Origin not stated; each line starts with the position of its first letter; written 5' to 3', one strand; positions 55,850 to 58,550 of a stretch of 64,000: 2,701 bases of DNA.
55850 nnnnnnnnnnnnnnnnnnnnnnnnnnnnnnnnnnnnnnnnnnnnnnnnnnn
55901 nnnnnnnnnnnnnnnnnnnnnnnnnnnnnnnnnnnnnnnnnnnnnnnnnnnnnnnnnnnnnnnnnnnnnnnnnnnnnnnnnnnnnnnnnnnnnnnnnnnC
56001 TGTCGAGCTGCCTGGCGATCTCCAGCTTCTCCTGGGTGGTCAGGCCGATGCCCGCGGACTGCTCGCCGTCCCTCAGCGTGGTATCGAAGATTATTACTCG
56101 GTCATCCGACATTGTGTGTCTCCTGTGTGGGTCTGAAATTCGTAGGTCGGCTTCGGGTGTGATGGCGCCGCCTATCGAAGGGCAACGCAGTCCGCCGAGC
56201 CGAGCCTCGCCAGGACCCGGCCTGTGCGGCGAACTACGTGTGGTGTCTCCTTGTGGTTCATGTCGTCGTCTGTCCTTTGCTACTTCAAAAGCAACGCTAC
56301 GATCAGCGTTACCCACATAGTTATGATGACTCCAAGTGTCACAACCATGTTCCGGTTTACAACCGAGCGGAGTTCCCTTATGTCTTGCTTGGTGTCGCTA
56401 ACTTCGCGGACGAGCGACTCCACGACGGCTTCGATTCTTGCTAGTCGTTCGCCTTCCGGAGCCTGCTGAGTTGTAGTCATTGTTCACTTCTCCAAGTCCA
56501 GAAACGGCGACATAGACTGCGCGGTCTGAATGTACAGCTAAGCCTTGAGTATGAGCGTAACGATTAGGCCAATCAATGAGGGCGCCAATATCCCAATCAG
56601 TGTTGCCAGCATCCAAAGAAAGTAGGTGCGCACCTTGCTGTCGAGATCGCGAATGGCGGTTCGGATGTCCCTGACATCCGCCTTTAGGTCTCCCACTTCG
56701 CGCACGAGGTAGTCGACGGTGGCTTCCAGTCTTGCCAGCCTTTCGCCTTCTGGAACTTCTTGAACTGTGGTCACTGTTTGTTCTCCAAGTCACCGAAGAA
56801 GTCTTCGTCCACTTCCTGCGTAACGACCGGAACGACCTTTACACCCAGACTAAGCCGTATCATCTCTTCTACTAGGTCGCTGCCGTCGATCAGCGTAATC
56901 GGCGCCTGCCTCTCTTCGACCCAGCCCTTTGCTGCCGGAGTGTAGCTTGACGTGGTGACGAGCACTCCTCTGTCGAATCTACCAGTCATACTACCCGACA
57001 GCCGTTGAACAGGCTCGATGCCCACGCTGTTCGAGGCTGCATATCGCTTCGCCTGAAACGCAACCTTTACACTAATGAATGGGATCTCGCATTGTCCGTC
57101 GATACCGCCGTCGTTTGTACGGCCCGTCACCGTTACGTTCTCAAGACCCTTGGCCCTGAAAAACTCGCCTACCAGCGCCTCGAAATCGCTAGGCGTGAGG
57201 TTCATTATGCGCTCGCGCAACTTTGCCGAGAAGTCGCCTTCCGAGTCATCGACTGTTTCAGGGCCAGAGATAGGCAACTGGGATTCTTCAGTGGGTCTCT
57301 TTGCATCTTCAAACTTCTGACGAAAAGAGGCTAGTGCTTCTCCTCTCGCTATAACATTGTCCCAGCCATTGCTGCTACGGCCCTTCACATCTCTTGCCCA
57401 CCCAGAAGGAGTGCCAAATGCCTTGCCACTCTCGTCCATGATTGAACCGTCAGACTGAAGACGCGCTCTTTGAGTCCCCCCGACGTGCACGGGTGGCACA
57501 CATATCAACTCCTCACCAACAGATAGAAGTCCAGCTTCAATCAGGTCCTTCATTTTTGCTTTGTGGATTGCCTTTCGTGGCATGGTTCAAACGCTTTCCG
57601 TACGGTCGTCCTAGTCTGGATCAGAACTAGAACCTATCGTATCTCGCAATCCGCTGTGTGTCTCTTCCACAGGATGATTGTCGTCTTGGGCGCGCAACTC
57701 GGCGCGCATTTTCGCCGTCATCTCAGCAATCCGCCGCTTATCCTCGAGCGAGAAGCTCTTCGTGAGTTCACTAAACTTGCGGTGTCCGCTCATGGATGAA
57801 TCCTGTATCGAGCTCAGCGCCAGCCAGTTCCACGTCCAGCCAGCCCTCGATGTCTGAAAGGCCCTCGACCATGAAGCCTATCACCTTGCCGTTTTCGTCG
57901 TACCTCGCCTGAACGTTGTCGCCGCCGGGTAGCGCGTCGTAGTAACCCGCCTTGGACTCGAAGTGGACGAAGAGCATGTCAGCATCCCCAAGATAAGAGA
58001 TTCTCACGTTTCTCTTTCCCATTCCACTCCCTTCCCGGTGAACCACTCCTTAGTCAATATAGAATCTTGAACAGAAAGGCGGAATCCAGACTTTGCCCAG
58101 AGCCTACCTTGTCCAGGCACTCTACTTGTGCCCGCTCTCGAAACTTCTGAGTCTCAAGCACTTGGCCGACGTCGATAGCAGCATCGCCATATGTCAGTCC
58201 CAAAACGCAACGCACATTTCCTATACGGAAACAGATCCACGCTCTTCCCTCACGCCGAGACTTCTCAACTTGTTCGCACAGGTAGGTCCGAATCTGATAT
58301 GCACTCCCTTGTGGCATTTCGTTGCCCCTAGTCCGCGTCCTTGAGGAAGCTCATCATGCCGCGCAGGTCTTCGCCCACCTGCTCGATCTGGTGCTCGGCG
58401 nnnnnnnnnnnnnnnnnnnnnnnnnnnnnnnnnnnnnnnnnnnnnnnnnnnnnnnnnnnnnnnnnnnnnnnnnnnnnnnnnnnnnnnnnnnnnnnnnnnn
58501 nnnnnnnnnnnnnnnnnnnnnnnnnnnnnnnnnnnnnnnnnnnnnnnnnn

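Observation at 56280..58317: Accessory islet inserted inside the ilv-leu operon: Mrr-like nuclease with a putative modified-DNA reader domain, DUF2283 and small ORFs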

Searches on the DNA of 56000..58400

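Call 21: search_rna_families(source=window, start=56000, end=58400, threshold=evalue, max_evalue=10)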
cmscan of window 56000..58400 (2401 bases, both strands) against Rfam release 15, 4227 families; matches with E-value up to 10: 0.
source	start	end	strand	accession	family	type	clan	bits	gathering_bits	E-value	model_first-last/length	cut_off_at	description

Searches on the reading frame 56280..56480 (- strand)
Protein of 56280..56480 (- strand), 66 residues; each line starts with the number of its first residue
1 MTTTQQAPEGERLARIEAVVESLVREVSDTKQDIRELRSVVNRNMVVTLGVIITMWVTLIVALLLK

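Call 3: search_protein_families(library=pfam, proteins=[window:56280-56480:-], max_evalue=1)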
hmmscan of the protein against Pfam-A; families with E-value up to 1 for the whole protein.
window:56280-56480:- (66 aa): 0 families

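Call 4: search_protein_families(library=padloc, proteins=[window:56280-56480:-], max_evalue=1)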
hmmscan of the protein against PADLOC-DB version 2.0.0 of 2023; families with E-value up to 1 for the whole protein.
window:56280-56480:- (66 aa): 0 families

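Call 5: search_protein_families(library=ncbifam, proteins=[window:56280-56480:-], max_evalue=1)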
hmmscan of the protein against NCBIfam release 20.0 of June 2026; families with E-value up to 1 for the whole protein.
window:56280-56480:- (66 aa): 1 family
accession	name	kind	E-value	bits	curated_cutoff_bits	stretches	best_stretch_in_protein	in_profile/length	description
NF045650.1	CD1247_Nterm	equivalog_domain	0.072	13.7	30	1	4-42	18-56/70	CD1247 N-terminal domain-containing protein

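Call 34: search_protein_families(library=phrogs, proteins=[window:56280-56480:-], max_evalue=1)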
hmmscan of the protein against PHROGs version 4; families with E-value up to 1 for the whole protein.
window:56280-56480:- (66 aa): 7 families
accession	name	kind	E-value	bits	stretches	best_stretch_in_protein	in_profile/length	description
phrog_3556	-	unknown function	0.0021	18.2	1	11-54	174-220/276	-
phrog_6324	-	unknown function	0.12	13.8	1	11-66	33-90/94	-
phrog_29920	-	unknown function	0.12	13.5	1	10-64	56-110/114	-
phrog_276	-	unknown function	0.18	12.9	1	15-64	44-93/99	-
phrog_25200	-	unknown function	0.2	11.9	1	6-52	74-121/244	-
phrog_903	-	unknown function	0.23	13.2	1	13-46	15-48/78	-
phrog_1103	-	unknown function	0.27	12.3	1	2-46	10-54/80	-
